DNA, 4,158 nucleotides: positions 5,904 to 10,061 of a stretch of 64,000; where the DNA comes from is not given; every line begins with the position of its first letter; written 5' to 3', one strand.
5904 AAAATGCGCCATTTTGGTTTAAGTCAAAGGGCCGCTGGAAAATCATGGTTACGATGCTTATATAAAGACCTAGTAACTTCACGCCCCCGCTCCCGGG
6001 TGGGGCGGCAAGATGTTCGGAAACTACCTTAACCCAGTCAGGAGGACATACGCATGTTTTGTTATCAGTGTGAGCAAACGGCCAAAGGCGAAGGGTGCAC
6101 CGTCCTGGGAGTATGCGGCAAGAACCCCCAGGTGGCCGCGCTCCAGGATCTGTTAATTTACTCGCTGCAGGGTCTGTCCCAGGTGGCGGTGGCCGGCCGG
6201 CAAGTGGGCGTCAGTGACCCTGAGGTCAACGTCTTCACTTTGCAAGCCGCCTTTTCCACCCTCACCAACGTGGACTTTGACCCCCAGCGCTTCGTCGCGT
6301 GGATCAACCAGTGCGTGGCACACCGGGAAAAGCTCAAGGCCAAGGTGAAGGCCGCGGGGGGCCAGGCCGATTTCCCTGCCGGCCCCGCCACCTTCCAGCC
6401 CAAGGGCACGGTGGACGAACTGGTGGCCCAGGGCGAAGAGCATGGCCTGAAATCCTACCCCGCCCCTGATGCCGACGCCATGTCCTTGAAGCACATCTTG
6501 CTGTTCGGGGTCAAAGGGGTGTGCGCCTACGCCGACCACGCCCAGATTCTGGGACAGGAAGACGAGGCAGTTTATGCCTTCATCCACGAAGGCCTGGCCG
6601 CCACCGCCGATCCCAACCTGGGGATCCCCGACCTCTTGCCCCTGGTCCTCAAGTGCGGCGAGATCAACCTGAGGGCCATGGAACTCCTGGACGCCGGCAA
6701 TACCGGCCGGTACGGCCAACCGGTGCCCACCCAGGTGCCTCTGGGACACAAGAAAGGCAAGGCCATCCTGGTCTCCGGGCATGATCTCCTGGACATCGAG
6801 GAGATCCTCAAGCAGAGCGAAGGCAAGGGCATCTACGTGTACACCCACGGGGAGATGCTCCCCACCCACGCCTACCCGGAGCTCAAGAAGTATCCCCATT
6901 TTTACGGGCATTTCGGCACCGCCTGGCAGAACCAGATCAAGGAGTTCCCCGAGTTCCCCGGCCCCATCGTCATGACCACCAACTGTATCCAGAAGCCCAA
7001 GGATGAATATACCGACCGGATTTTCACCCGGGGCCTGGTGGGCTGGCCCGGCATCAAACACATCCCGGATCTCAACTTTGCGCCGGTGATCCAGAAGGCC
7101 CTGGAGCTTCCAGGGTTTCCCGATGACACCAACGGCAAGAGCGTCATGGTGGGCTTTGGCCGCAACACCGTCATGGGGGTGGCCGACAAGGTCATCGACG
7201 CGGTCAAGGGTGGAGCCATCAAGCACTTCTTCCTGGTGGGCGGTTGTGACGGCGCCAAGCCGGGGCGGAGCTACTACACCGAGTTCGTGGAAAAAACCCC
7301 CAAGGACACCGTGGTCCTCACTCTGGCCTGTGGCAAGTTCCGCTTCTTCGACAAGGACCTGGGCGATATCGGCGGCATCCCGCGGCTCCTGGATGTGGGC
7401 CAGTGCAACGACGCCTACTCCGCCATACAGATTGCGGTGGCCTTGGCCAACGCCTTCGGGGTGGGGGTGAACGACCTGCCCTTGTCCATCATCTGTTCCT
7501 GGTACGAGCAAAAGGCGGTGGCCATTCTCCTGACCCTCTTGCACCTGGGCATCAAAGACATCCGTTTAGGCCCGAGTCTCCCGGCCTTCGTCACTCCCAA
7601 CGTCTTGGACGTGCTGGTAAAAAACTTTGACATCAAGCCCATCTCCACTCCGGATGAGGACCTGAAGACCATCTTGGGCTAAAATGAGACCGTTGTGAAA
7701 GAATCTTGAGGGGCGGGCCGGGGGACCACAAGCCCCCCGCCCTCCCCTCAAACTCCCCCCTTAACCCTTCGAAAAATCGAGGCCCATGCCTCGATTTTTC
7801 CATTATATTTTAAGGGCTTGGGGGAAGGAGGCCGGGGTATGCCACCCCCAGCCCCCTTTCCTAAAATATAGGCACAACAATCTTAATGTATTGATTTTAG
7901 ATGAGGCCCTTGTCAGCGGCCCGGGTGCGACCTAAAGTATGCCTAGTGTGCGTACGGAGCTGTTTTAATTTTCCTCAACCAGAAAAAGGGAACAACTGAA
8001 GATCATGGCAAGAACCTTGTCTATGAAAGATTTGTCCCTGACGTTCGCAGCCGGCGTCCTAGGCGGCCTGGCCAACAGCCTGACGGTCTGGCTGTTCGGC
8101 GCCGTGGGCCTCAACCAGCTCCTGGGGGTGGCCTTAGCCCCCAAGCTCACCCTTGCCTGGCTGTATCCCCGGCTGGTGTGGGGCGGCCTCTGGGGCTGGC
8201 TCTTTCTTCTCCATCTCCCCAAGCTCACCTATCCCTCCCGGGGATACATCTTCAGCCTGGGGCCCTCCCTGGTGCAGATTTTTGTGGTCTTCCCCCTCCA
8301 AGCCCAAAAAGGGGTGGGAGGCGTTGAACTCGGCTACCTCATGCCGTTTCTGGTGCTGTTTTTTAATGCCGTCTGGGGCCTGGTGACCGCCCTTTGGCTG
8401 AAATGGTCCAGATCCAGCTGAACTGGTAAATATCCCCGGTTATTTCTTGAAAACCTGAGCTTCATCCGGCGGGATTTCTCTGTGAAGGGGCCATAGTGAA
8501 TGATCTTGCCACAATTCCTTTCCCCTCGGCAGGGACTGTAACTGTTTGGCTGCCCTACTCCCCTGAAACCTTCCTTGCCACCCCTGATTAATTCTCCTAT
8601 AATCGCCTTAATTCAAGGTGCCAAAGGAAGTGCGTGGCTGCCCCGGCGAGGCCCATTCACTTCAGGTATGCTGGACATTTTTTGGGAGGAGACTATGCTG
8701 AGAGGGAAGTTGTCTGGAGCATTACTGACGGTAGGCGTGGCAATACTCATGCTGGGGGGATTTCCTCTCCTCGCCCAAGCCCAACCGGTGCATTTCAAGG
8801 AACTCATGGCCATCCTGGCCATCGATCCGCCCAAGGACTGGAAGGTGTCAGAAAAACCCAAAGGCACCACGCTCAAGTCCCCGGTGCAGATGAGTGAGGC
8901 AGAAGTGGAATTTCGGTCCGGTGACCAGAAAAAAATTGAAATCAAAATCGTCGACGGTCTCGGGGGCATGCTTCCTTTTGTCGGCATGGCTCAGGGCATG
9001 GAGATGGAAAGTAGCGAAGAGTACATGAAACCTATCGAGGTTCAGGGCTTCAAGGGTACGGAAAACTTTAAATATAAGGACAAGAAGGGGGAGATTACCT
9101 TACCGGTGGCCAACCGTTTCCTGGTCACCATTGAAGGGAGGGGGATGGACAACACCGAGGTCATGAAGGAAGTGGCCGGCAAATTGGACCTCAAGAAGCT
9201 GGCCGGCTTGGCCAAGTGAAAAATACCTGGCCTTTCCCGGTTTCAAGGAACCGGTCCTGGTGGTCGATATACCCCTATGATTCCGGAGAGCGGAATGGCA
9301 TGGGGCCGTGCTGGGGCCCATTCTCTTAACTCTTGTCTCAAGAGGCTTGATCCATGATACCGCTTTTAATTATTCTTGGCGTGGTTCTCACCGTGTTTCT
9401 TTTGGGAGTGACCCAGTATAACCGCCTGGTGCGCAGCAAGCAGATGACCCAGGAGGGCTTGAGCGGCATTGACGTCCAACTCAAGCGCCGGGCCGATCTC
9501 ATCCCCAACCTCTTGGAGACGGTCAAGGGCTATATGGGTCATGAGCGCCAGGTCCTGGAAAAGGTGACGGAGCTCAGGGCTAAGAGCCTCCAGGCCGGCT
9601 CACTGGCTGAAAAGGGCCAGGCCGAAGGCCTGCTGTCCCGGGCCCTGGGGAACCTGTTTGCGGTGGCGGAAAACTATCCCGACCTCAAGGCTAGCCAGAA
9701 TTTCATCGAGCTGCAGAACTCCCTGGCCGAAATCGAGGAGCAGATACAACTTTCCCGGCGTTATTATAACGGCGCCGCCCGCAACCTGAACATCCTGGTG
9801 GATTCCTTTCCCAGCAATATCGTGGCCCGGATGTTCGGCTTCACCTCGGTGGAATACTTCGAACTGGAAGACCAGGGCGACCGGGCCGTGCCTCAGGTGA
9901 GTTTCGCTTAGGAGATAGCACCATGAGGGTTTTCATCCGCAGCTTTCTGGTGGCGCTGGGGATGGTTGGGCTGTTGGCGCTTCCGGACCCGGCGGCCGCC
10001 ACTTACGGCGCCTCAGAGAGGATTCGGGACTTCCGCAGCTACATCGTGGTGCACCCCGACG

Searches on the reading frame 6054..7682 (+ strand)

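Call 41: search_protein_families(library=pfam, proteins=[window:6054-7682:+], max_evalue=0.0001)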
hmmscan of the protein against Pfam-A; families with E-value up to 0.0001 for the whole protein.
window:6054-7682:+ (542 aa): 1 family
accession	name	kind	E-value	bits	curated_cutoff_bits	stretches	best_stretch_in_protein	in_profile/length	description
PF03063.25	Prismane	-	1.3e-171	572.2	27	1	1-538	1-513/513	Prismane/CO dehydrogenase family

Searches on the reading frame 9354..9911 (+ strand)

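Call 41: search_protein_families(library=pfam, proteins=[window:9354-9911:+], max_evalue=0.0001)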
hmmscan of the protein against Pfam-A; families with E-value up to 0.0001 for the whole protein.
window:9354-9911:+ (185 aa): 1 family
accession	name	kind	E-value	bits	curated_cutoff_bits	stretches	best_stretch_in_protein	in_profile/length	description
PF04011.17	LemA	-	3.2e-59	199.5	26.2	1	36-184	2-149/149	LemA family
